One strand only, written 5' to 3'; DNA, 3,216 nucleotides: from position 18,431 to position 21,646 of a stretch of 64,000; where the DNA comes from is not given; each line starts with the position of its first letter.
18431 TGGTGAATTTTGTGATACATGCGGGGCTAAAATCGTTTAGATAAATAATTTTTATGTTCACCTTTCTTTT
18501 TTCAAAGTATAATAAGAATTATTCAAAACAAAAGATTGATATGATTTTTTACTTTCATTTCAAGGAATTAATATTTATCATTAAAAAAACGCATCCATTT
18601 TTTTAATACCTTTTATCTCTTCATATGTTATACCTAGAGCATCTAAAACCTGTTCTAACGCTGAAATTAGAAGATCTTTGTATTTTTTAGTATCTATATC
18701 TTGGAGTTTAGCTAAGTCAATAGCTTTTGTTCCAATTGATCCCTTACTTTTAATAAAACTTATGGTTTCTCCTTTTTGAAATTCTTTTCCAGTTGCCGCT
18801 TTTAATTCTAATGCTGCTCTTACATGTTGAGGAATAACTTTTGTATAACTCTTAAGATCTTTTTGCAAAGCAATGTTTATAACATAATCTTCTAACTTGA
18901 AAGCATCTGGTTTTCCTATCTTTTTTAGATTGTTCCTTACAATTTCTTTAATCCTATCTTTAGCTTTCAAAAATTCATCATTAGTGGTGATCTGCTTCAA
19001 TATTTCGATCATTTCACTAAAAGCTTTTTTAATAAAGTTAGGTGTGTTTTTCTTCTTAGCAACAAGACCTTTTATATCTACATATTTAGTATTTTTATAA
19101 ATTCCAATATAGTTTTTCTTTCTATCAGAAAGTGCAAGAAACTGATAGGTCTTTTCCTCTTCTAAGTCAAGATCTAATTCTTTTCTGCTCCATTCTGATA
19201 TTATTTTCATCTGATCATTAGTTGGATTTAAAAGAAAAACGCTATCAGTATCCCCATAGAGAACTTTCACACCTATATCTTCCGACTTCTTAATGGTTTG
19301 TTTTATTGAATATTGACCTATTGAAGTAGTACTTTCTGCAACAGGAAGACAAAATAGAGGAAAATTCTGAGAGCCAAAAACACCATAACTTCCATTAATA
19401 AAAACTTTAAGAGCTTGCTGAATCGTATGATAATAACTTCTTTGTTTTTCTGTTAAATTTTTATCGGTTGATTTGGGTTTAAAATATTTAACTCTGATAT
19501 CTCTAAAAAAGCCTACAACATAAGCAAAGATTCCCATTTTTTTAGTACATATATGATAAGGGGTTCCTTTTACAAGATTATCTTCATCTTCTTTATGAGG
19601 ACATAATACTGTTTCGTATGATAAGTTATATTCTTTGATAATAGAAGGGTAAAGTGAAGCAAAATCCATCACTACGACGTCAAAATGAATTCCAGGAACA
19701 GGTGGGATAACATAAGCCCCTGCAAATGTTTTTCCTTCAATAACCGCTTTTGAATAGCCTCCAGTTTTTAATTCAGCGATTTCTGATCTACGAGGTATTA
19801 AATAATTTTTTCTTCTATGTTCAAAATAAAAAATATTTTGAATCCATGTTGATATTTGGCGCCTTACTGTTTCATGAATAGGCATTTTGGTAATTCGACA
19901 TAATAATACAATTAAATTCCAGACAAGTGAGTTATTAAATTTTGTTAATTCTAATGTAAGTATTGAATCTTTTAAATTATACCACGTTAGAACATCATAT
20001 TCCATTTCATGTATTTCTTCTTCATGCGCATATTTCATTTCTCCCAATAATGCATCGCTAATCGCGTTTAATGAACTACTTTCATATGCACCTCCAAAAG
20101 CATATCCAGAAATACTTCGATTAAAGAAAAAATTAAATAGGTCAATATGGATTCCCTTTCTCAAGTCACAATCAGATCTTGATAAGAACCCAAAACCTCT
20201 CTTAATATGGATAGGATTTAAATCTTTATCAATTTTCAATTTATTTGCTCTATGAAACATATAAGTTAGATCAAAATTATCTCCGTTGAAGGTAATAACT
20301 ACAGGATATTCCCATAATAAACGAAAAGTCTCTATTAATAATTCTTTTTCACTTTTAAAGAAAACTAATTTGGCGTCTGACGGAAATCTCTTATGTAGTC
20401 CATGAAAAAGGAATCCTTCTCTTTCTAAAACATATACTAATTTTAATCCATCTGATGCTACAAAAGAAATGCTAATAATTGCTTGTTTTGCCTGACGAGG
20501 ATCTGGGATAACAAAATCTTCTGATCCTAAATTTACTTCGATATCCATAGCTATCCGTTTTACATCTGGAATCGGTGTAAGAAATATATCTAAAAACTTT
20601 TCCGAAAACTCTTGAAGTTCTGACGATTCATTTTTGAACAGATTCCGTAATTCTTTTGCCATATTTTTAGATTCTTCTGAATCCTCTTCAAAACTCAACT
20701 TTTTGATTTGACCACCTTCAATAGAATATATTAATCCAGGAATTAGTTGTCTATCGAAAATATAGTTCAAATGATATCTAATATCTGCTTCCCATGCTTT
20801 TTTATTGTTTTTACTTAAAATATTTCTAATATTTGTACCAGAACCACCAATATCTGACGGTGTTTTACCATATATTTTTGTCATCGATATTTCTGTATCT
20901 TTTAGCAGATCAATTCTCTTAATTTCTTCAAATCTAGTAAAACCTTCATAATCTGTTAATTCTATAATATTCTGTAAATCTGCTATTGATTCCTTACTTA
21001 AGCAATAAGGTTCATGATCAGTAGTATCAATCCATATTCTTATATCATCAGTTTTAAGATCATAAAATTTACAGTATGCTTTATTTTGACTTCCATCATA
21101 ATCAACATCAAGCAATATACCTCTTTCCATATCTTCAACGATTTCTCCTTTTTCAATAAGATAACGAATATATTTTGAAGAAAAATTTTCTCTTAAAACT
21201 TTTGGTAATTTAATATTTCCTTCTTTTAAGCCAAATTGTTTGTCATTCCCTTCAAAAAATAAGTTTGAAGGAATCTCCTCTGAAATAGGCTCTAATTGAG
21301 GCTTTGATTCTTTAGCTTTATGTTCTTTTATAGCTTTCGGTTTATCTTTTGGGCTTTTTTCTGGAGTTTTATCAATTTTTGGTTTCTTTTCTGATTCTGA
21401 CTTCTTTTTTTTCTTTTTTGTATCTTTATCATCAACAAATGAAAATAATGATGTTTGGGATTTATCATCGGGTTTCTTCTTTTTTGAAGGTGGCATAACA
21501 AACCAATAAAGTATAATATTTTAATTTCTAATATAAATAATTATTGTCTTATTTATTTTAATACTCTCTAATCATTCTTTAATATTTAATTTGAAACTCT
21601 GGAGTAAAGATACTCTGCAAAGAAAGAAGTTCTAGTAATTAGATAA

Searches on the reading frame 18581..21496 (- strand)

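Call 4: search_protein_families(library=pfam, proteins=[window:18581-21496:-], max_evalue=0.01)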
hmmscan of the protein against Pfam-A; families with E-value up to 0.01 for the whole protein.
window:18581-21496:- (971 aa): 3 families
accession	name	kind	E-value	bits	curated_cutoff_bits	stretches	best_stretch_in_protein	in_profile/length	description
PF00136.26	DNA_pol_B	-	4e-46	158.2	23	1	539-930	2-421/453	DNA polymerase family B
PF03104.25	DNA_pol_B_exo1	-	5.7e-23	82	23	1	233-459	2-230/242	DNA polymerase family B, exonuclease domain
PF13482.12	RNase_H_2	-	0.00026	21.4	22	1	383-484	43-114/165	RNase_H superfamily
